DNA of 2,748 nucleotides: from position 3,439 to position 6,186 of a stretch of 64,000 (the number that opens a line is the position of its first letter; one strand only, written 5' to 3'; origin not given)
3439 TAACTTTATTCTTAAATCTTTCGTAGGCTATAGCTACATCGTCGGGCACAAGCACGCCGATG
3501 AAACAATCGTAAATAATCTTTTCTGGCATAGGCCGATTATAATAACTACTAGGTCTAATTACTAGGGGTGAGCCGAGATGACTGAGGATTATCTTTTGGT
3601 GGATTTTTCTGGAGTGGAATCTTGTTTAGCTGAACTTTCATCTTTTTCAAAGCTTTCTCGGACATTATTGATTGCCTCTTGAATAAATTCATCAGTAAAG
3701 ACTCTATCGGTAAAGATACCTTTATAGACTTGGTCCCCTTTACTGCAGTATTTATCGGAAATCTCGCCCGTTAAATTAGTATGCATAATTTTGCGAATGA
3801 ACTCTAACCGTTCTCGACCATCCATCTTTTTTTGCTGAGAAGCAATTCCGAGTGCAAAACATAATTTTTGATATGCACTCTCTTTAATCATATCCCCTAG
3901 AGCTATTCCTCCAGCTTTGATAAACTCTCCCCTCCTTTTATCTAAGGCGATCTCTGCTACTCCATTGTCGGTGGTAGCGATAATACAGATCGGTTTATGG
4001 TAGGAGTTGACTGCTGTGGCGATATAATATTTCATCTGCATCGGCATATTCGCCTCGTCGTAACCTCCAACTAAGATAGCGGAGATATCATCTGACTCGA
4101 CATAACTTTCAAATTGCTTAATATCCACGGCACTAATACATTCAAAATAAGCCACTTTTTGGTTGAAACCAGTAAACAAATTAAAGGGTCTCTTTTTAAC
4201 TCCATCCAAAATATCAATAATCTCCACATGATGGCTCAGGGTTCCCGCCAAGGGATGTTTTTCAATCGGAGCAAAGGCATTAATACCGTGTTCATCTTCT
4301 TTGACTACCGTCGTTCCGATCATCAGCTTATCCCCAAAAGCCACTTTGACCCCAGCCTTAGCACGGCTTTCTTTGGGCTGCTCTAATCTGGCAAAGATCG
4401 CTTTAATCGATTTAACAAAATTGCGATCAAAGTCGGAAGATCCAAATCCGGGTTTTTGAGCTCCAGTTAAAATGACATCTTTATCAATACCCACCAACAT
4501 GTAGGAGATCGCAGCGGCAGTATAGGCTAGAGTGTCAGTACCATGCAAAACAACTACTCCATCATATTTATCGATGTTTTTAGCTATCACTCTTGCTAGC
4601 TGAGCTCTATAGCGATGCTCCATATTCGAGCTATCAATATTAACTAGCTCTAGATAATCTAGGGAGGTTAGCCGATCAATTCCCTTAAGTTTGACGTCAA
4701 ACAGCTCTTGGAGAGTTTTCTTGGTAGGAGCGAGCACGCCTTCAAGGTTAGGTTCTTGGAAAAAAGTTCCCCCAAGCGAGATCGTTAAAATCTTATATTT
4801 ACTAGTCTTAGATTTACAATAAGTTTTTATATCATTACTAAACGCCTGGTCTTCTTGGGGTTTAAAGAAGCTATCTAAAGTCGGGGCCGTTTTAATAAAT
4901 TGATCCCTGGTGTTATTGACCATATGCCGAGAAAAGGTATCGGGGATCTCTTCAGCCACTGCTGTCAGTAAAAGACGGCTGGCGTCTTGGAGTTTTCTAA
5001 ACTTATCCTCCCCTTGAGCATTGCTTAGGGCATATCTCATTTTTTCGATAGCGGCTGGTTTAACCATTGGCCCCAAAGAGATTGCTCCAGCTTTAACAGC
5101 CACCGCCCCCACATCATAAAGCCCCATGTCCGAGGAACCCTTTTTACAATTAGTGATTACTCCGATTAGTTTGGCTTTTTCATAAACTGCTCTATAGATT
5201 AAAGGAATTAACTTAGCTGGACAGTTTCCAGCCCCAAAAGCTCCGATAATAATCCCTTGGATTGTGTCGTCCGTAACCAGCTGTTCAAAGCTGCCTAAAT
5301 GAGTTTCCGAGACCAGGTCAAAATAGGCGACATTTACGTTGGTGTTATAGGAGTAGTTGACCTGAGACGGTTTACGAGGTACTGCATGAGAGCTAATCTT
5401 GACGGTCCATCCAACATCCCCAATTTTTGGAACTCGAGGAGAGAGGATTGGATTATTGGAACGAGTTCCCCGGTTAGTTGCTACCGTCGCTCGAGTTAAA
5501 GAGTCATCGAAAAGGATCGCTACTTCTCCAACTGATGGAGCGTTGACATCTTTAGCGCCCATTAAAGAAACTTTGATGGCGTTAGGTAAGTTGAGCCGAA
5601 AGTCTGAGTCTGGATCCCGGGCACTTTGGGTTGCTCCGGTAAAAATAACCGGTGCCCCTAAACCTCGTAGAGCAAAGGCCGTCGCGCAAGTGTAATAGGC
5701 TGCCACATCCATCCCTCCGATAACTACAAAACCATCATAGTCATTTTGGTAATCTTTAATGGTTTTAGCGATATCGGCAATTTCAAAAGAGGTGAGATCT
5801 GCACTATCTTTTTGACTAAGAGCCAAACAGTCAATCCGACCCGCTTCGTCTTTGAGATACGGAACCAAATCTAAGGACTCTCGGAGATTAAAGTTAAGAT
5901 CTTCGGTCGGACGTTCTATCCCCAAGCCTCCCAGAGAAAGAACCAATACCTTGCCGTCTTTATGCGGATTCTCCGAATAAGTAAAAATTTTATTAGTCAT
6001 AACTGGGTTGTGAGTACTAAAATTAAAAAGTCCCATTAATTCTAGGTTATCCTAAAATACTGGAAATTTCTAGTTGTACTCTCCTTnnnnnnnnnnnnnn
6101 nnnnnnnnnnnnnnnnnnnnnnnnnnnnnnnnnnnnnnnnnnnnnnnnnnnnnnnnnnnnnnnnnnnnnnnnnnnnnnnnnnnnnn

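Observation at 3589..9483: Cluster of three degenerate asparaginase/GatD-like domain genes with a YbaK-like tRNA-deacylase fusion and an ACT-domain protein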

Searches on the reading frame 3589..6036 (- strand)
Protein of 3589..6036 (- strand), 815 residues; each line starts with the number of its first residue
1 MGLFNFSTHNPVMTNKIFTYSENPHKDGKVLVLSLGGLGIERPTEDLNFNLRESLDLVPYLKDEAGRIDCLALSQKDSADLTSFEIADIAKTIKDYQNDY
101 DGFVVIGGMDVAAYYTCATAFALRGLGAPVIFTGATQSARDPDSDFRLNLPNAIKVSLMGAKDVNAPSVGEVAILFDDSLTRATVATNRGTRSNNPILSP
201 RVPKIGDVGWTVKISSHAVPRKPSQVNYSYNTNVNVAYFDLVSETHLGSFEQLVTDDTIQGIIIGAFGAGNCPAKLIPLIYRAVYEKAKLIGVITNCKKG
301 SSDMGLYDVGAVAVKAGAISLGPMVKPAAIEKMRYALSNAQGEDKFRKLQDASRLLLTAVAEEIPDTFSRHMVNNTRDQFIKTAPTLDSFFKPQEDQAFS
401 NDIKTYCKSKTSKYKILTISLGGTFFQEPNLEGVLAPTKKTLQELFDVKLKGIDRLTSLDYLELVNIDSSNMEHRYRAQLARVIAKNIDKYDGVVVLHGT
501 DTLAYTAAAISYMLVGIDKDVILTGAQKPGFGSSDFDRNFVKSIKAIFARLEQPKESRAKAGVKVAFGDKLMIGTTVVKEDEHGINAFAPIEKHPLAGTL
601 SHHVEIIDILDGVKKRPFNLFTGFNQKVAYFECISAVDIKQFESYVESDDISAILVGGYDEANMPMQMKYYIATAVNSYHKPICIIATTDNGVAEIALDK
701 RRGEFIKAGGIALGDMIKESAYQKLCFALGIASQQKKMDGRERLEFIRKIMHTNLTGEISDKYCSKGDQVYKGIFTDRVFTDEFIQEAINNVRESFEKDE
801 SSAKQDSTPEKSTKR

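Call 3: search_protein_families(library=pfam, proteins=[window:3589-6036:-], max_evalue=0.1)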
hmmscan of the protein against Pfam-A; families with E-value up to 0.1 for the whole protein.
window:3589-6036:- (815 aa): 2 families
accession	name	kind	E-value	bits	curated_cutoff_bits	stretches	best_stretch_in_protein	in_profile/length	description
PF00710.25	Asparaginase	-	8.8e-59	198.7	22.5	2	415-606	1-187/193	Asparaginase, N-terminal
PF17763.6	Asparaginase_C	-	1.3e-20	73.9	34.6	2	239-348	5-112/114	Glutaminase/Asparaginase C-terminal domain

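Call 4: search_protein_families(library=ncbifam, proteins=[window:3589-6036:-], max_evalue=0.1)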
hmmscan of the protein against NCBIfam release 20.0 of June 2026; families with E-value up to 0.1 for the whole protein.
window:3589-6036:- (815 aa): 7 families
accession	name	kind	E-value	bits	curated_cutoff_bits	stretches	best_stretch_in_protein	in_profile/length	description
TIGR00519.1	asnASE_I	subfamily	1.9e-74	250.6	260.5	2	415-760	3-336/337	type I asparaginase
TIGR02153.1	gatD_arch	equivalog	1.5e-60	205.1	324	2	402-762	51-402/405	Glu-tRNA(Gln) amidotransferase subunit GatD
NF003217.0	PRK04183.1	equivalog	9.4e-58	195.8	310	2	404-762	66-414/420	Glu-tRNA(Gln) amidotransferase subunit GatD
NF006998.0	PRK09461.1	equivalog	4.8e-56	190.4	376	2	77-349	59-325/337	asparaginase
TIGR00520.1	asnASE_II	subfamily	2.6e-25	89.1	314.3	2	442-594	56-203/352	type II asparaginase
NF008304.0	PRK11096.1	equivalog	2e-20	72.6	506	2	456-596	67-201/348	L-asparaginase 2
TIGR00022.1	TIGR00022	subfamily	0.089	12.5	45.5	0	638-690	90-141/155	YhcH/YjgK/YiaL family protein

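Call 5: search_solved_structures(query=window:3589-6036:-, max_evalue=0.001, show_alignments=2)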
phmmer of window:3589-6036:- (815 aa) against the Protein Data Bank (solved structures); distinct sequences matched with E-value up to 0.001: 81 (the best 60 are shown).
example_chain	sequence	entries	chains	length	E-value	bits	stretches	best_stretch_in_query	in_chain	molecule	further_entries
2ocd_A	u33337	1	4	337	1.4e-35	125.8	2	77-353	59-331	L-asparaginase I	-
9ufq_A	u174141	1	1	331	2.3e-27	98.6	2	415-593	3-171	asparaginase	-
5ot0_A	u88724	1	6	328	4.4e-27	97.6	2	416-594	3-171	L-asparaginase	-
4q0m_A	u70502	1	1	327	8.9e-27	96.6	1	415-759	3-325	L-asparaginase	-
9ufr_A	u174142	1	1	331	2.5e-26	95.1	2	415-593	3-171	asparaginase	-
3ntx_A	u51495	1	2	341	1.6e-22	82.5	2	461-588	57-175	Cytoplasmic L-asparaginase I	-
2p2d_A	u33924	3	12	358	2.1e-22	82.2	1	76-350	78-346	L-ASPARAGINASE I | L-asparaginase 1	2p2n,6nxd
1zq1_A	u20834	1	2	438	3e-22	81.6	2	415-548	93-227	Glutamyl-tRNA(Gln) amidotransferase subunit D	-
1wls_A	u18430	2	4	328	3.8e-22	81.3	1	416-759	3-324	L-asparaginase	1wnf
7r6b_A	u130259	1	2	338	7e-22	80.4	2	461-590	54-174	L-asparaginase I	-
7r6a_A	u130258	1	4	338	7.3e-22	80.4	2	461-590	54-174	L-asparaginase I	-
2him_A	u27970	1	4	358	9.1e-22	80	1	76-350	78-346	L-asparaginase 1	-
6nxc_A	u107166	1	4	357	9.2e-22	80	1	76-350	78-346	L-asparaginase 1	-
7r69_A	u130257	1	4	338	2.2e-21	78.8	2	463-590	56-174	L-asparaginase I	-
4nje_A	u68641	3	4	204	2.9e-19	71.8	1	414-595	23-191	L-asparaginase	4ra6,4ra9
2d6f_A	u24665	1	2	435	1.8e-18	69.1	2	463-550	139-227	Glutamyl-tRNA(Gln) amidotransferase subunit D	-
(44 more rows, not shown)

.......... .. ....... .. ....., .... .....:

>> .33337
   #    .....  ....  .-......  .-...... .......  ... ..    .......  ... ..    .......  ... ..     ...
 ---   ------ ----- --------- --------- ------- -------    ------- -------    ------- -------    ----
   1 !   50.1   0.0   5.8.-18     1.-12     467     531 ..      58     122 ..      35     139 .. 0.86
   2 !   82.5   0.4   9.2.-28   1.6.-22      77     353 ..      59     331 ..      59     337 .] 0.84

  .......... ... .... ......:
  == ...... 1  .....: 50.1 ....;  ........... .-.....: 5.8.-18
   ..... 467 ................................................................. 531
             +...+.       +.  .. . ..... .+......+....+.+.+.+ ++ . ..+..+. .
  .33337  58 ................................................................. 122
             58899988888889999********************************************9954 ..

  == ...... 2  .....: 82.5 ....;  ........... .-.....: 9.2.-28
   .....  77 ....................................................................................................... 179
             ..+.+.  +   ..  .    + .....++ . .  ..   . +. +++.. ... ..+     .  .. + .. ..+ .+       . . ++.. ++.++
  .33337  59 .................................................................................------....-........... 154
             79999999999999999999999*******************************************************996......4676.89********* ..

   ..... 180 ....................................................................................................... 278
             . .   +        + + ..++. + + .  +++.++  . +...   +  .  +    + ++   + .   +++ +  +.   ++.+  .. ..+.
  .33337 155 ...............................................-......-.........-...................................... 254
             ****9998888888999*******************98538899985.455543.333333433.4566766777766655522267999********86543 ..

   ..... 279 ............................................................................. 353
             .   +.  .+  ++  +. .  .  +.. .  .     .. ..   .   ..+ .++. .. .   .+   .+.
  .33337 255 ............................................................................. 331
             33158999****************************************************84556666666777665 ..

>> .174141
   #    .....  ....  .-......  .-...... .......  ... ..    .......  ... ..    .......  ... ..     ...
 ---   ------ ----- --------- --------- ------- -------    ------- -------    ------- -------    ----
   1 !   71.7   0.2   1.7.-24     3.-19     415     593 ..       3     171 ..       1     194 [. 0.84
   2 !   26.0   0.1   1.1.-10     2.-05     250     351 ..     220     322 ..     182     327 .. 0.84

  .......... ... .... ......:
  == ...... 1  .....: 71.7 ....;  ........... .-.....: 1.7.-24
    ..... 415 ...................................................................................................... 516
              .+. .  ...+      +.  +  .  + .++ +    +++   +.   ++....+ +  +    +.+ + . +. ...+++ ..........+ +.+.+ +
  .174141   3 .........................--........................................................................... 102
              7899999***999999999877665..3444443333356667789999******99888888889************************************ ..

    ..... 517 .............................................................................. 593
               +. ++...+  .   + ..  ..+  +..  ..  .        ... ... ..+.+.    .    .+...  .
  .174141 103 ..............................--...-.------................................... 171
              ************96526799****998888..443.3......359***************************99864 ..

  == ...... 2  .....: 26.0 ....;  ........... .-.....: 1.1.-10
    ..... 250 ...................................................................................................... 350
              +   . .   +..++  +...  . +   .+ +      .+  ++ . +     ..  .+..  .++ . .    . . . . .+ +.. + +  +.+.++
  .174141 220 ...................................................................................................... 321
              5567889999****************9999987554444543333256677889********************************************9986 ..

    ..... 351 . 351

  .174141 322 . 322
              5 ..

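Call 8: find_homologous_proteins(query=window:3589-6036:-, max_evalue=1e-30)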
Query window:3589-6036:- (815 aa): 50 proteins with E <= 1e-30 among 8000 candidates.
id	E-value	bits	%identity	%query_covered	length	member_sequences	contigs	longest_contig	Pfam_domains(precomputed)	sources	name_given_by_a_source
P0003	0.0e+0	1831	100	100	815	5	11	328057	PF17763.7,PF00710.26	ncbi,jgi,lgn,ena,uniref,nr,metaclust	ncbi:hypothetical protein A2631_04610 [Candidatus Daviesbacteria bacterium RIFCSPHIGHO2_01_FULL_44_2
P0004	0.0e+0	1492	82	96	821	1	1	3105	PF17763.7,PF00710.26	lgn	-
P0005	0.0e+0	1473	81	96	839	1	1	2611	PF17763.7,PF00710.26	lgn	-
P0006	0.0e+0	1472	81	96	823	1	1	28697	PF17763.7,PF00710.26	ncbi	-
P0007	0.0e+0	1468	80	98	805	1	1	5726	PF17763.7,PF00710.26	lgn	-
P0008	0.0e+0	1450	79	99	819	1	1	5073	PF17763.7,PF00710.26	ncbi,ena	-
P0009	0.0e+0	1412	78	95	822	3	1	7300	PF17763.7,PF00710.26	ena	-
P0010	0.0e+0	1304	71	96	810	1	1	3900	PF17763.7,PF00710.26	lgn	-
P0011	0.0e+0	1294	71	96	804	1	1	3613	PF17763.7,PF00710.26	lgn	-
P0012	0.0e+0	1286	72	95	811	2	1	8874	PF17763.7,PF00710.26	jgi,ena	-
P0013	0.0e+0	1269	69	96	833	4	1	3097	PF17763.7,PF00710.26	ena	-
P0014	0.0e+0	1230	67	98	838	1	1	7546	PF17763.7,PF00710.26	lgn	-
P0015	0.0e+0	1226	67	98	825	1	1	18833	PF17763.7,PF00710.26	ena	-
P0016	0.0e+0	1207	65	98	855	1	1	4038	PF17763.7,PF00710.26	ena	-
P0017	0.0e+0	1200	66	98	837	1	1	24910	PF17763.7,PF00710.26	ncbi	ncbi:MAG: asparaginase domain-containing protein [Candidatus Uhrbacteria bacterium]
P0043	0.0e+0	1068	60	95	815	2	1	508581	PF17763.7,PF00710.26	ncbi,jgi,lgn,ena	ncbi:MAG: asparaginase domain-containing protein [Patescibacteria group bacterium]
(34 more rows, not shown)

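Call 11: find_related_loci(query=A1, collection=genome_contigs, flank=10000)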
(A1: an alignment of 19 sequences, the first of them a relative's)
Query A1 (815 aa) in genome_contigs; peptide patterns used: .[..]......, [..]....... (x = any residue, [..] = any of these).
412 stretches matched a pattern; 14 encode a relative of the query (tblastn E <= 1e-3); 13 distinct loci.
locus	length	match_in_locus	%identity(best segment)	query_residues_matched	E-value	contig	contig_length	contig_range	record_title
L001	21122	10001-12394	71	12-814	0e+0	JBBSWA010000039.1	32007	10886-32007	MAG: Nanoarchaeota archaeon isolate H51-bin340_1 H51_bin340_1_000000000039, whole genome shotgun sequence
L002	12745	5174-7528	71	15-794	0e+0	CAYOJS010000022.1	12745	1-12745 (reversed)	MAG TPA_asm: uncultured Methanosarcinales archaeon isolate SRP050083_co3_649 genome assembly, contig: NODE_4184_length_1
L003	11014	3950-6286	69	16-796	0e+0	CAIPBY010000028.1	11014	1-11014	MAG: Candidatus Buchananbacteria bacterium isolate MJ120702A_bin-902 genome assembly, contig: bin-902:028/101, whole gen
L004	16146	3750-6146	66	13-812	0e+0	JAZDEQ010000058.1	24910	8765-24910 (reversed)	MAG: Candidatus Uhrbacteria bacterium isolate MEGAHIT-group-0.159 k141_1720992, whole genome shotgun sequence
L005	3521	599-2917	66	18-790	0e+0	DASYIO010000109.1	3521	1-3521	MAG TPA_asm: Candidatus Paceibacterota bacterium isolate SMAG_U4269 k141_3074535, whole genome shotgun sequence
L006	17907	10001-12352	64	14-798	0e+0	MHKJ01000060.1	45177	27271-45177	MAG: Candidatus Kerfeldbacteria bacterium RIFOXYC2_FULL_38_9 rifoxyc2_full_scaffold_627, whole genome shotgun sequence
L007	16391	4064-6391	63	20-795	0e+0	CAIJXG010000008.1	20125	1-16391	MAG: uncultured proteobacterium isolate Kiruna_bin-02063 genome assembly, contig: bin-02063:008/141, whole genome shotgu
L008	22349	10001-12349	60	16-800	0e+0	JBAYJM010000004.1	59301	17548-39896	MAG: Candidatus Buchananbacteria bacterium isolate SO_2016_GW1_56 scaffold01054_OW334_2016, whole genome shotgun sequenc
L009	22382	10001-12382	58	17-810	0e+0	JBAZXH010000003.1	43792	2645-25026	MAG: Candidatus Pacearchaeota archaeon isolate SO_2017_GW1_51 NODE_4146_length_43792_cov_4.987977_OW334_2017, whole geno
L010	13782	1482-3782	58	20-789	0e+0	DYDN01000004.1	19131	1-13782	MAG TPA_asm: Candidatus Forterrea sp. isolate IMS_BF NODE_605_length_19138_cov_30.066, whole genome shotgun sequence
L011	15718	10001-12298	57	20-800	0e+0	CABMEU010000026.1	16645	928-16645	uncultured archaeon isolate LFW-252_2 genome assembly, contig: LFW2522_32, whole genome shotgun sequence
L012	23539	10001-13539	64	12-810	0e+0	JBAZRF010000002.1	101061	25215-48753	MAG: Candidatus Paceibacterota bacterium isolate SO_2017_GW1_141 NODE_1366_length_101061_cov_1.397448_OW334_2017, whole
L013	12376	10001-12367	64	12-800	0e+0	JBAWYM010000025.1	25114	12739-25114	MAG: Candidatus Peregrinibacteria bacterium isolate ELA089 MAG089_25, whole genome shotgun sequence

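Call 17: search_protein_families(library=pfam, proteins=[L004:2753-3562:-, L006:9040-9798:-, L001:8010-8480:-, L010:857-1261:-, L003:1501-3480:+, L009:6259-8007:-, L010:3890-5236:-, L013:8253-9452:+, L012:13529-14062:+, L003:3413-3817:+], max_evalue=0.01)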
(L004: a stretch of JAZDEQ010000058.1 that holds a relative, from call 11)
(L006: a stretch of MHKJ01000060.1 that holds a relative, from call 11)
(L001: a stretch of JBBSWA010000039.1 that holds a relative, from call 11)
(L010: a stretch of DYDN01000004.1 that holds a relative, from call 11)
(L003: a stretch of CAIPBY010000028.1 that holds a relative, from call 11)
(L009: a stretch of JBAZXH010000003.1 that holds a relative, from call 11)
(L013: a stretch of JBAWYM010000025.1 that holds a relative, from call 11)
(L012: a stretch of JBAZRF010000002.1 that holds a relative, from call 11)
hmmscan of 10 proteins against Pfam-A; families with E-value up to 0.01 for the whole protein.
L004:2753-3562:- (269 aa): 1 family
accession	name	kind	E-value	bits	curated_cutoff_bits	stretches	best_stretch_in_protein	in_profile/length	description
PF01978.25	TrmB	-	8.4e-17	61.2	25.6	1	6-73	1-67/68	Sugar-specific transcriptional regulator TrmB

L006:9040-9798:- (252 aa): 1 family
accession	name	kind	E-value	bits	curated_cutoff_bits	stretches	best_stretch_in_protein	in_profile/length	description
PF01978.25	TrmB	-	6.6e-19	68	25.6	1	7-73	2-67/68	Sugar-specific transcriptional regulator TrmB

L001:8010-8480:- (156 aa): 5 families
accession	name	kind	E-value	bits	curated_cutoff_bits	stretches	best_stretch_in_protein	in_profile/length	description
PF01037.27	AsnC_trans_reg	-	8.5e-18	64.5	25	1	90-155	9-73/73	Lrp/AsnC ligand binding domain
PF13412.12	HTH_24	-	6.5e-11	42.1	21.9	1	10-56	1-47/48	Winged helix-turn-helix DNA-binding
PF13404.12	HTH_AsnC-type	-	6.9e-10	39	27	1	10-51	1-42/42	AsnC-type helix-turn-helix domain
PF12840.13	HTH_20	-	0.00013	22.3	27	1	15-54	7-46/51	Helix-turn-helix domain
PF08279.18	HTH_11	-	0.0004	20.6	25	1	15-53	3-42/55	HTH domain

L010:857-1261:- (134 aa): 5 families
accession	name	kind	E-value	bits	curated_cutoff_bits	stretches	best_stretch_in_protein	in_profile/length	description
PF01037.27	AsnC_trans_reg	-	1.4e-15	57.4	25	1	64-131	5-71/73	Lrp/AsnC ligand binding domain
PF13412.12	HTH_24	-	2.5e-05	24.2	21.9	1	4-36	15-47/48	Winged helix-turn-helix DNA-binding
PF13404.12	HTH_AsnC-type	-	0.0039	17.4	27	1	3-31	14-42/42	AsnC-type helix-turn-helix domain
PF22482.2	AsnC_trans_reg_3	-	0.0059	17.1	24.4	1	72-129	25-81/95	PF0864 C-terminal dimeric alpha+beta barrel domain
PF06026.20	Rib_5-P_isom_A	-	0.0061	16.6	26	0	2-96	69-165/173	Ribose 5-phosphate isomerase A (phosphoriboisomerase A)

L003:1501-3480:+ (659 aa): 11 families
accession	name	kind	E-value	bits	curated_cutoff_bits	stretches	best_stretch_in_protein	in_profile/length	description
PF00009.33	GTP_EFTU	-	2.7e-39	135.1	26.5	1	171-327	6-184/188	Elongation factor Tu GTP binding domain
PF11987.13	IF-2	-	2.2e-33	115.1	27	1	437-552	2-117/117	Translation-initiation factor 2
PF22042.2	EF-G_D2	-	2.2e-21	76.2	27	1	343-423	1-83/84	Elongation factor G domain 2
PF04760.21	IF2_N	-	2.4e-15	56.5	25.3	2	86-135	3-53/53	Translation initiation factor IF-2, N-terminal region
PF01926.29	MMR_HSR1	-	2.5e-11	44.1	21.9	1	171-276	2-113/113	50S ribosome-binding GTPase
PF02421.24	FeoB_N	-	5.4e-05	23.2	27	1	171-324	3-155/156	Ferrous iron transport protein B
PF00071.28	Ras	-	0.0006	19.9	21.6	1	171-325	2-156/162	Ras family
PF14578.12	GTP_EFTU_D4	-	0.0023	18.2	23.8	1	575-649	10-84/86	Elongation factor Tu domain 4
PF03144.31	GTP_EFTU_D2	-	0.0024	18.7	30.3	0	585-645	3-65/73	Elongation factor Tu domain 2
PF08477.19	Roc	-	0.0028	18.3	27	1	171-278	2-119/119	Ras of Complex, Roc, domain of DAPkinase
PF03029.23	ATP_bind_1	-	0.0079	16.5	27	0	212-288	88-197/240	Conserved hypothetical ATP binding protein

L009:6259-8007:- (582 aa): 6 families
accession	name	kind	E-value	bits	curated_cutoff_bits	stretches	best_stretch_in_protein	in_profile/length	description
PF00009.33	GTP_EFTU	-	1.7e-36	126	26.5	1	16-220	5-183/188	Elongation factor Tu GTP binding domain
PF14578.12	GTP_EFTU_D4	-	5.9e-23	81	23.8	1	458-541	3-86/86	Elongation factor Tu domain 4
PF11987.13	IF-2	-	9.7e-17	61.4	27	1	333-436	13-117/117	Translation-initiation factor 2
PF03144.31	GTP_EFTU_D2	-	6e-10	39.9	30.3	2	476-529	4-62/73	Elongation factor Tu domain 2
PF01926.29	MMR_HSR1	-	3.6e-08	33.9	21.9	1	17-139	2-113/113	50S ribosome-binding GTPase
PF22042.2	EF-G_D2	-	0.00016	22.1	27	0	478-524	21-69/84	Elongation factor G domain 2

L010:3890-5236:- (448 aa): 3 families
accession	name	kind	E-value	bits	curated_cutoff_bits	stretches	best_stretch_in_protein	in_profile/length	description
PF00710.25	Asparaginase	-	9.2e-47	159.5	22.5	1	88-282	2-189/193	Asparaginase, N-terminal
PF17763.6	Asparaginase_C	-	4e-23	82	34.6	1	303-422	1-107/114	Glutaminase/Asparaginase C-terminal domain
PF18195.6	GatD_N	-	8e-08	32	25.7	1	16-64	2-53/54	GatD N-terminal domain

L013:8253-9452:+ (399 aa): 2 families
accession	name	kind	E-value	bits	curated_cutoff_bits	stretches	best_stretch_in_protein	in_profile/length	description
PF00710.25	Asparaginase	-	5.8e-36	124.3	22.5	1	14-194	1-180/193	Asparaginase, N-terminal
PF17763.6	Asparaginase_C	-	9.7e-07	29.2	34.6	1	256-364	20-102/114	Glutaminase/Asparaginase C-terminal domain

L012:13529-14062:+ (177 aa): 1 family
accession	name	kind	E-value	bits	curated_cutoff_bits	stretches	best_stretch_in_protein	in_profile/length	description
PF17763.6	Asparaginase_C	-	1.8e-25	89.5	34.6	1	47-163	4-114/114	Glutaminase/Asparaginase C-terminal domain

L003:3413-3817:+ (134 aa): 1 family
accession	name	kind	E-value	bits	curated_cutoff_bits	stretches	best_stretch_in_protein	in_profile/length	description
PF02033.23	RBFA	-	7.5e-22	78.1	34.7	1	28-130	1-105/105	Ribosome-binding factor A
